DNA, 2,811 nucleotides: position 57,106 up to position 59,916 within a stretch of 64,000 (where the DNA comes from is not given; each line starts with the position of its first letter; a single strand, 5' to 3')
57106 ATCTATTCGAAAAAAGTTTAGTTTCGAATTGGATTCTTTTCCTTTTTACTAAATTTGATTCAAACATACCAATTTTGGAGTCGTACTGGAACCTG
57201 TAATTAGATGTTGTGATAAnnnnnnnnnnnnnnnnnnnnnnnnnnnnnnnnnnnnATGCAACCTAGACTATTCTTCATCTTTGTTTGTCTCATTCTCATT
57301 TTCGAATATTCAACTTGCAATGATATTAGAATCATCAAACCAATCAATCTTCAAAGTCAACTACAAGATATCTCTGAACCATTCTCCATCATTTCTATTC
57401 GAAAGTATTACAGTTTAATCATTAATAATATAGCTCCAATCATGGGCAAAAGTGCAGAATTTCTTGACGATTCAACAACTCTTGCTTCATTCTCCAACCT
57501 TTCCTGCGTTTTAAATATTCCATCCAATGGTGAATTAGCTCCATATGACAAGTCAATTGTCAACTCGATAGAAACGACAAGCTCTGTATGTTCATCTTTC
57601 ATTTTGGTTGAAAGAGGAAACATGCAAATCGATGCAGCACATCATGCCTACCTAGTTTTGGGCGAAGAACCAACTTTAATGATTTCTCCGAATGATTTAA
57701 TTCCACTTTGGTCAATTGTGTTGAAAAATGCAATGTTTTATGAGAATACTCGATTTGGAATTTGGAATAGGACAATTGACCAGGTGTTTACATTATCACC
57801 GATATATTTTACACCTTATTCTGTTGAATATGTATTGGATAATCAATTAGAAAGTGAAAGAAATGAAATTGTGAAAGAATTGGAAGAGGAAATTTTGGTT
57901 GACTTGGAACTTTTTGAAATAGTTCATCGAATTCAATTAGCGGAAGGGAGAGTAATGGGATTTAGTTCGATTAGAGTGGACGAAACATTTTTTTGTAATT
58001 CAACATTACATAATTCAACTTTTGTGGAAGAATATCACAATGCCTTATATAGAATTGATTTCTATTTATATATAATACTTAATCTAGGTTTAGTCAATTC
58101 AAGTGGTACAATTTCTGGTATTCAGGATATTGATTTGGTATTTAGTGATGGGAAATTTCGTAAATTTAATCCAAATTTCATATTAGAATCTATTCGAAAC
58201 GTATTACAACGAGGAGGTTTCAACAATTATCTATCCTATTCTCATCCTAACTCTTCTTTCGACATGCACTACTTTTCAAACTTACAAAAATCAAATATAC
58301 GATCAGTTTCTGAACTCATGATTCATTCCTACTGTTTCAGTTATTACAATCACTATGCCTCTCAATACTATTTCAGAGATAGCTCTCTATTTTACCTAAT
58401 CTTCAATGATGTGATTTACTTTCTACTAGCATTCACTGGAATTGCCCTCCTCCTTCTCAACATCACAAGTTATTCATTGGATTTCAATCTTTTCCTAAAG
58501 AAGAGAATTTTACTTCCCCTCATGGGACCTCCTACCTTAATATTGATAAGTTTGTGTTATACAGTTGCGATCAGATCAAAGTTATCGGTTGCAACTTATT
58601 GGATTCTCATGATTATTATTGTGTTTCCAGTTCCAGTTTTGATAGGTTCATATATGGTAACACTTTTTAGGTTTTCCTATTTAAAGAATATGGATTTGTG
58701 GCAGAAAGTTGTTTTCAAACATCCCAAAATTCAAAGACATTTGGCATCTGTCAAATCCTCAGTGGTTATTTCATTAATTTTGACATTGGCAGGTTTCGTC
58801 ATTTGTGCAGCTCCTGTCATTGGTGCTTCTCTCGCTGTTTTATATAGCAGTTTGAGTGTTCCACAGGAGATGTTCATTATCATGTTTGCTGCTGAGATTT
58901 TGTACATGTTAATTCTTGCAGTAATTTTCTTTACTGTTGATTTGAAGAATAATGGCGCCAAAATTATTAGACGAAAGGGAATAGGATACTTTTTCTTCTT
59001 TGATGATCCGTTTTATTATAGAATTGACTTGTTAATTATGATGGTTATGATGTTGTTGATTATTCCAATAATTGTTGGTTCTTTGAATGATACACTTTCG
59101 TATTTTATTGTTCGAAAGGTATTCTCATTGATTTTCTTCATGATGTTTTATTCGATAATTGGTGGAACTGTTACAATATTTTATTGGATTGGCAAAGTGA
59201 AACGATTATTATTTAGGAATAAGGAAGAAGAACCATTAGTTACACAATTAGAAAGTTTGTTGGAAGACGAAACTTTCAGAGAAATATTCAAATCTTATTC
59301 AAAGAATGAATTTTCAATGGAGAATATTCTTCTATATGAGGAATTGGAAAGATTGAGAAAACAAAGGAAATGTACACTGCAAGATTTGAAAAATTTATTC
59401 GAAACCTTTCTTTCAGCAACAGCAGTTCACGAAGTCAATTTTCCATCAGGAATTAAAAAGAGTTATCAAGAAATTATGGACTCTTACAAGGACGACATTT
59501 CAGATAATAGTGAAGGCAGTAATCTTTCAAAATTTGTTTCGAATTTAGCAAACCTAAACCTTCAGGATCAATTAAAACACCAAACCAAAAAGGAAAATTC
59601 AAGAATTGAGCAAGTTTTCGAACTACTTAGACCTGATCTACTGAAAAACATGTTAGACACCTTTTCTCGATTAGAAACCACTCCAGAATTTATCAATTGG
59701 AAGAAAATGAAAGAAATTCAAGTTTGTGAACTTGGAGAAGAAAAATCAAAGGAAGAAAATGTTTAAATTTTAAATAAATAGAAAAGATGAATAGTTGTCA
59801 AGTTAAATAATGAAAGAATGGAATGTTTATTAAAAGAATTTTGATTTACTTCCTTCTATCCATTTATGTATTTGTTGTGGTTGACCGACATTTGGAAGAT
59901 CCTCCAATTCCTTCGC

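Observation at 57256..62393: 7TM-RGS hybrid protein next to an independent 7TM receptor-like gene, plus a second 2TM-RGS protein at 13161-14882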

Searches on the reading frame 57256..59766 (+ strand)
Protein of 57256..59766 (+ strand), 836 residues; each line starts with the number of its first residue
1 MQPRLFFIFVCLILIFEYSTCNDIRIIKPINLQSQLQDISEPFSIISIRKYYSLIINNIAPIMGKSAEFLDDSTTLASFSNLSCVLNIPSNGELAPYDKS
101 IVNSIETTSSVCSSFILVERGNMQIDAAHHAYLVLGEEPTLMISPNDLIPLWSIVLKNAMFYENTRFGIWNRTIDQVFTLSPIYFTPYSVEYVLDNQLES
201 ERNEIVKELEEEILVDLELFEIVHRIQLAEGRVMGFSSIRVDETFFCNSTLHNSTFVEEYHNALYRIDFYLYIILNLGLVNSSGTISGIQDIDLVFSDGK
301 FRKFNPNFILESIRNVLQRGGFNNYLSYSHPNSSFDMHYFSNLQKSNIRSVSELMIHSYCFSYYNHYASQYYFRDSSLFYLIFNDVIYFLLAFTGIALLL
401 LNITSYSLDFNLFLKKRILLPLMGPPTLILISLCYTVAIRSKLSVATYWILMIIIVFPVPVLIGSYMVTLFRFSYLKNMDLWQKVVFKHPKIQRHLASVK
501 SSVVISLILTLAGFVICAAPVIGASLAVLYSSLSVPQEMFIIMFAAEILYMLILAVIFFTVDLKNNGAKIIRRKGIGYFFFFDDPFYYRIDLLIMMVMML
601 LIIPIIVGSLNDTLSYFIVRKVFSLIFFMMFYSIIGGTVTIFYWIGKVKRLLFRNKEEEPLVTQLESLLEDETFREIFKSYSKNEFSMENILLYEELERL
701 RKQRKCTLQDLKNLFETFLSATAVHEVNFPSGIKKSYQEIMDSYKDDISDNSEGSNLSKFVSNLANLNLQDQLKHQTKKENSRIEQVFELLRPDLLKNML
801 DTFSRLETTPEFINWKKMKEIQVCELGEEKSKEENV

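Call 3: search_protein_families(library=pfam, proteins=[window:57256-59766:+], max_evalue=0.1)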
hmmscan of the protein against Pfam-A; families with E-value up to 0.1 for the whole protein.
window:57256-59766:+ (836 aa): 2 families
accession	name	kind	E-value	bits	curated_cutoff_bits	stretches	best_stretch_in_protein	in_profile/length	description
PF00615.24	RGS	-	7.8e-08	33.2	23.9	1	665-743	2-82/117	Regulator of G protein signaling domain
PF00045.24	Hemopexin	-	0.035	14.5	21.3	1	574-593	8-26/45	Hemopexin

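Call 7: find_homologous_proteins(query=window:57256-59766:+, max_evalue=0.001)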
Query window:57256-59766:+ (836 aa): 3 proteins with E <= 0.001 among 7948 candidates.
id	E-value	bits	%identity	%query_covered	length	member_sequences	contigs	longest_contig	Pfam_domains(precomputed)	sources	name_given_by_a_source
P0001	0.0e+0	1841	100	100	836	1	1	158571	PF00615.25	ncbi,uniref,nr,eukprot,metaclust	ncbi:predicted protein [Naegleria gruberi]|uniref:Predicted protein n=1 Tax=Naegleria gruberi TaxID=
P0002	2.7e-179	616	53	40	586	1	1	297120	PF00615.25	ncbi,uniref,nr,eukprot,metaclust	ncbi:predicted protein [Naegleria gruberi]|uniref:Predicted protein n=1 Tax=Naegleria gruberi TaxID=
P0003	2.7e-174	600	45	81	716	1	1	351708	-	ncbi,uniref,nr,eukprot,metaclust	ncbi:predicted protein [Naegleria gruberi]|uniref:Predicted protein n=1 Tax=Naegleria gruberi TaxID=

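Call 17: find_encoding_contigs(protein=P0001, flank=10000, max_places=3)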
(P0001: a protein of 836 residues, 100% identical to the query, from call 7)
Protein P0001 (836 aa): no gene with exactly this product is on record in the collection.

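Call 35: search_protein_representatives(protein=window:57256-59766:+)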
Query: 836 residues. Proteins with E-value up to 0.001 (for the whole library): 221; up to 1e-10: 76; up to 1e-30: 11. The best 150 are listed.
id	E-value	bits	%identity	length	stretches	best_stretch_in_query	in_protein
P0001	0.0e+00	1840.8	100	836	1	1-836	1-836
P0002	8.6e-180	616.2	55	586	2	30-365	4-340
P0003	8.7e-175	599.6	46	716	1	84-764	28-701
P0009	1.2e-130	453.7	39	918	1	104-812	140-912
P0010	7.1e-127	441.2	32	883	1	13-827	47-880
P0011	2.7e-126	439.2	52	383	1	454-830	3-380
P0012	1.0e-43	166.2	33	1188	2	340-744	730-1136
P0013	5.4e-38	147.2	32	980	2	316-747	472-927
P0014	3.2e-37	144.7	32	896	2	354-749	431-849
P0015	7.5e-36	140.2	31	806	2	314-744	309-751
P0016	5.8e-34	133.9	31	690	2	322-742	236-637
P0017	3.2e-29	118.2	29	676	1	307-822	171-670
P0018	8.8e-29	116.8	30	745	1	383-822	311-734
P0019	6.0e-28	114.0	29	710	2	321-743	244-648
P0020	7.9e-28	113.6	27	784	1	339-823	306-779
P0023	2.2e-27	112.2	28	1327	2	346-741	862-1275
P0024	3.1e-27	111.7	30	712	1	381-822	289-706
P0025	6.8e-27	110.5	28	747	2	247-745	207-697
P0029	1.8e-23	99.3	33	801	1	387-822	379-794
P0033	8.5e-23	97.0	28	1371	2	327-737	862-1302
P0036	2.0e-22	95.7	25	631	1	367-823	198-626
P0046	4.5e-20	88.0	26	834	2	212-770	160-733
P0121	1.9e-07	46.3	27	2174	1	413-753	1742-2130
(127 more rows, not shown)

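Call 37: search_protein_families(library=pfam, alignment_id=A2, max_evalue=0.001)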
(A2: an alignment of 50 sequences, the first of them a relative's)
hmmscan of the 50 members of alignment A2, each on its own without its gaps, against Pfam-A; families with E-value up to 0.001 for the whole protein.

A. member 1, P0001 (836 aa): 1 family
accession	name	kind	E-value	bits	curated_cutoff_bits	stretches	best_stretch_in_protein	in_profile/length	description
PF00615.24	RGS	-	7.8e-08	33.2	23.9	1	665-743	2-82/117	Regulator of G protein signaling domain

B. families by the number of members that match (of 50 scanned): 2 families
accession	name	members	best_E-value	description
PF00615.24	RGS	30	2.1e-09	Regulator of G protein signaling domain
PF09084.16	NMT1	1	0.00014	NMT1/THI5 like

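Call 39: list_cluster_members(proteins=[P0009, P0010, P0012, P0013, P0017, P0020, P0023, P0036, P0046, P0121])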
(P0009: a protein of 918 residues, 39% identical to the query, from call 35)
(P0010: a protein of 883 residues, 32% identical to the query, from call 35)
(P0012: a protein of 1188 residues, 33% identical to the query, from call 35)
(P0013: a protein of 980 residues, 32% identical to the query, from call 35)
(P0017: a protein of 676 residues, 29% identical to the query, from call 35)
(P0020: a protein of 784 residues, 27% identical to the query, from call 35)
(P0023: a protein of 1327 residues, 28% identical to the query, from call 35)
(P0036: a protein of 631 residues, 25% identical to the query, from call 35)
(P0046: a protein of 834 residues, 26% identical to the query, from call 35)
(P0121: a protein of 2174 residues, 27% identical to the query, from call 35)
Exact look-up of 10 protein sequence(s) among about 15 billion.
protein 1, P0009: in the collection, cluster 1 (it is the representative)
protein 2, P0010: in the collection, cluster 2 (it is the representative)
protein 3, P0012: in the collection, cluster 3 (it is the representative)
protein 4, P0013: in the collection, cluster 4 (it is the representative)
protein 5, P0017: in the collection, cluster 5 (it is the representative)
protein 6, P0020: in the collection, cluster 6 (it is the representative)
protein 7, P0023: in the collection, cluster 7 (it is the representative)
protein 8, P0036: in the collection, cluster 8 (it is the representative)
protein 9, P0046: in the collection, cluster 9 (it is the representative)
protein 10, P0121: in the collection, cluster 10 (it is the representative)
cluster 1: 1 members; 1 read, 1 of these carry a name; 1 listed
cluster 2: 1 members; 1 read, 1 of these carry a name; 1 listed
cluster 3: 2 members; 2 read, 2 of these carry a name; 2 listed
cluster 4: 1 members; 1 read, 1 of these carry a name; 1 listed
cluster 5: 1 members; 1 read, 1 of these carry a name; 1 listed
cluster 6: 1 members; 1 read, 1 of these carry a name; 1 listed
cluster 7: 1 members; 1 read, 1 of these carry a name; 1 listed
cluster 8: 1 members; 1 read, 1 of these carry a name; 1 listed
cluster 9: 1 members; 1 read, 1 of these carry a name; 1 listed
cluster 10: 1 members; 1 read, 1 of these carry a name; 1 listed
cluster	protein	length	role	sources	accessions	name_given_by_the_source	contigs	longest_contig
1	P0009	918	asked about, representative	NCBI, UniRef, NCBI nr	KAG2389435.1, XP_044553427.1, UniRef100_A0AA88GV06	hypothetical protein C9374_013995 [Naegleria lovaniensis] | RGS domain-containing protein n=1 Tax=Naegleria lovaniensis TaxID=51637 ... | uncharacterized protein C9374_013995 [Naegleria lovaniensis]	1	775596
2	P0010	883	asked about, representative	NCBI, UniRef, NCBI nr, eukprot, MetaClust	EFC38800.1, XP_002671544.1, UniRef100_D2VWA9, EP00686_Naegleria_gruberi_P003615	predicted protein [Naegleria gruberi] | Predicted protein n=1 Tax=Naegleria gruberi TaxID=5762 RepID=D2VWA9_NAEGR | uncharacterized protein NAEGRDRAFT_52771 [Naegleria gruberi]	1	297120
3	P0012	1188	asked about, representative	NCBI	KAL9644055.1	hypothetical protein ABK040_005523 [Willaertia magna]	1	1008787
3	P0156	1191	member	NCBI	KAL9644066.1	hypothetical protein ABK040_005533 [Willaertia magna]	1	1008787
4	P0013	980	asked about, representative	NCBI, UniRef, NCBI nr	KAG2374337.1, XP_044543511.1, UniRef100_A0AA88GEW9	hypothetical protein C9374_010907 [Naegleria lovaniensis] | RGS domain-containing protein n=1 Tax=Naegleria lovaniensis TaxID=51637 ... | uncharacterized protein C9374_010907 [Naegleria lovaniensis]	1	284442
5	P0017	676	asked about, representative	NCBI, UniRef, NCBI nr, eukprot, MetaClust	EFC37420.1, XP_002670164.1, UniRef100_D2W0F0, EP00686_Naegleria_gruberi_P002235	predicted protein [Naegleria gruberi] | Predicted protein n=1 Tax=Naegleria gruberi TaxID=5762 RepID=D2W0F0_NAEGR | uncharacterized protein NAEGRDRAFT_74835 [Naegleria gruberi]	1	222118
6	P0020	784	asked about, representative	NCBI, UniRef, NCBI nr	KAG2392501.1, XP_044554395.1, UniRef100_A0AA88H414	hypothetical protein C9374_011226 [Naegleria lovaniensis] | RGS domain-containing protein n=1 Tax=Naegleria lovaniensis TaxID=51637 ... | uncharacterized protein C9374_011226 [Naegleria lovaniensis]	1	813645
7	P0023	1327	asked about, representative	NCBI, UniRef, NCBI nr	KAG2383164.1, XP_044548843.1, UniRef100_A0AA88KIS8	hypothetical protein C9374_004501 [Naegleria lovaniensis] | RGS domain-containing protein n=1 Tax=Naegleria lovaniensis TaxID=51637 ... | uncharacterized protein C9374_004501 [Naegleria lovaniensis]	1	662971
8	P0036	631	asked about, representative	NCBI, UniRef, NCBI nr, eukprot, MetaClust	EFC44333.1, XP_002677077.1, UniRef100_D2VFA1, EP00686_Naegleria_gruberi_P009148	predicted protein [Naegleria gruberi] | Predicted protein n=1 Tax=Naegleria gruberi TaxID=5762 RepID=D2VFA1_NAEGR | uncharacterized protein NAEGRDRAFT_67552 [Naegleria gruberi]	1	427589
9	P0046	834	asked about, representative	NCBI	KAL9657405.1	hypothetical protein ABK040_014393 [Willaertia magna]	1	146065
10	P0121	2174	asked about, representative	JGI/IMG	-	tellurite resistance protein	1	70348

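Call 49: predict_structure(alignment_id=A2)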
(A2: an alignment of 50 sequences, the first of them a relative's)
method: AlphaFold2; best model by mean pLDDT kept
length: 836 residues; sequences in the alignment: 50
mean_pLDDT: 78.9   pTM: 0.71
mean pLDDT of the five models: 78.9, 75.5, 75.0, 74.7, 74.4
residues with pLDDT >= 90: 267; 70-90: 359; 50-70: 127; < 50: 83
segments of 3 or more residues with pLDDT < 50: 18-23, 63-122, 766-768, 830-836
pLDDT, mean of each block of 10 residues (from residue 1): 63 61 62 73 92 85 43 36 41 41 38 42 59 68 87 80 64 82 90 93 95 96 88 59 72 89 94 80 70 82 92 94 90 85 82 84 68 57 85 96 85 74 92 86 75 87 90 85 85 85 89 85 75 62 82 87 88 91 87 90 88 83 92 92 88 72 91 94 91 95 91 95 89 94 85 53 52 56 86 94 89 91 70 43
secondary structure, 60 per line:
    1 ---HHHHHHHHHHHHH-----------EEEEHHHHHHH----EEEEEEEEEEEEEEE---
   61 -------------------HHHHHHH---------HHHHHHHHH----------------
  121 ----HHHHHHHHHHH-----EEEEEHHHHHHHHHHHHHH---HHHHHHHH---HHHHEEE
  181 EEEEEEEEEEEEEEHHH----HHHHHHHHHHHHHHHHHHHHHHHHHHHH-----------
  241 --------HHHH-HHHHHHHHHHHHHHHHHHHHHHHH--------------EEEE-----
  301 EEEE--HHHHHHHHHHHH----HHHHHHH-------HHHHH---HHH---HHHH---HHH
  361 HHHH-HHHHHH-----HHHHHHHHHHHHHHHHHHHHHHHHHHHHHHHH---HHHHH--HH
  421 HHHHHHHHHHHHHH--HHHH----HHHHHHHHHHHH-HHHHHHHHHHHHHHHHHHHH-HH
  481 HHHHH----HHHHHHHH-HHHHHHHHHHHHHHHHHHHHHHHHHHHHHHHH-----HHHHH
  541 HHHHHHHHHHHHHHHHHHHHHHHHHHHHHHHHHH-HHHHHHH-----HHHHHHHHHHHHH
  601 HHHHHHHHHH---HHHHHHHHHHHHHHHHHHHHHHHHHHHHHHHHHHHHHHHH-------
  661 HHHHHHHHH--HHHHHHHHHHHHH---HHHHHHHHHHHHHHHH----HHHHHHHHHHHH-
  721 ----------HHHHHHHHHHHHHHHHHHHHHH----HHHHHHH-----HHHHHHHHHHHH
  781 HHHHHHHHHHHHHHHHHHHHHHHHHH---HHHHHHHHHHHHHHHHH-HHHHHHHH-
elements in order (helices of 4 or more, strands of 3 or more residues): H4-16 E28-31 H32-38 E43-57 H80-86 H96-104 H125-135 E141-145 H146-159 H163-170 H174-177 E178-194 H202-229 H249-252 H254-277 E292-295 E301-304 H307-318 H323-329 H337-341 H351-354 H358-364 H366-371 H377-408 H412-416 H419-434 H437-440 H445-456 H458-477 H479-485 H490-497 H499-530 H536-574 H576-582 H588-610 H614-653 H661-669 H672-684 H688-703 H708-719 H731-752 H757-763 H769-806 H810-826 H828-835

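Call 82: fold_search(model_id=the predicted structure, library=pdb)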
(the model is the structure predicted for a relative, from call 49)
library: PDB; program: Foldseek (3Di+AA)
matches with E <= 10: 955; with E <= 0.001: 0
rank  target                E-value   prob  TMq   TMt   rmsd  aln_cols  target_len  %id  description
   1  9fup                  1.5e-02  0.97  0.17  0.32  31.5       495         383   10  Serial microseconds crystallography at ID29 using fixed-target (small foils): A2a adenosine receptor co-crystallised wit (released 2025-01-22)
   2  8gej_R                1.7e-02  1.00  0.21  0.53   6.6       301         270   13  CryoEM structure of beta-2-adrenergic receptor in complex with nucleotide-free Gs heterotrimer (#20 of 20) (released 2024-03-06)
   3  6oij_R                1.9e-02  1.00  0.21  0.51   8.4       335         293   10  Muscarinic acetylcholine receptor 1-G11 protein complex (released 2019-05-08)
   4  9ejz_R                2.3e-02  1.00  0.22  0.55   8.1       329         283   14  Human M5 muscarinic acetylcholine receptor complex with mini-Gq, agonist acetylcholine and positive allosteric modulat (released 2025-08-13)
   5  8rwd                  2.3e-02  0.97  0.18  0.33  31.4       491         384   11  Crystal structure of the adenosine A2A receptor in complex with the synthetic photoswitch 'StilSwitch3 (released 2025-01-08)
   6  8wu1_R                2.7e-02  1.00  0.23  0.56   6.3       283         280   11  Cryo-EM structure of CB1-beta-arrestin1 complex (released 2024-03-20)
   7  8u8f_R                2.7e-02  1.00  0.21  0.53   6.1       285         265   14  GPR3 Orphan G-coupled Protein Receptor in complex with Dominant Negative Gs. (released 2024-03-06)
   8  7aro                  2.7e-02  0.98  0.17  0.34  31.6       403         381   11  Crystal structure of the non-ribose partial agonist LUF5833 bound to the adenosine A2A receptor (released 2021-04-07)
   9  6ps7                  2.9e-02  0.97  0.17  0.33  30.8       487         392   10  XFEL A2aR structure by ligand exchange from LUF5843 to ZM241385. (released 2019-11-13)
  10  5iu4                  3.1e-02  0.98  0.18  0.36  31.8       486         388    9  Crystal structure of stabilized A2A adenosine receptor A2AR-StaR2-bRIL in complex with ZM241385 at 1.7A resolution (released 2016-06-29)
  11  9ek0_R                3.3e-02  1.00  0.22  0.53   8.6       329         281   14  Human M5 muscarinic acetylcholine receptor complex with mini-Gq and iperoxo (released 2025-10-08)
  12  8j6j_R                3.3e-02  1.00  0.21  0.46   7.0       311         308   12  Cryo-EM structure of thehydroxycarboxylic acid receptor 2-Gi protein complex bound with GSK256073 (released 2024-01-10)
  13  6zdv                  3.3e-02  0.98  0.18  0.36  31.8       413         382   10  Crystal structure of stabilized A2A adenosine receptor A2AR-StaR2-bRIL in complex with Chromone 5d (released 2020-09-16)
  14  8xgo_A                3.6e-02  1.00  0.20  0.48   7.5       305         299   11  a peptide receptor complex structure (released 2024-10-30)
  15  8j19_R                3.6e-02  1.00  0.20  0.47   7.3       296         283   11  Cryo-EM structure of the LY237-bound GPR84 receptor-Gi complex (released 2023-06-21)
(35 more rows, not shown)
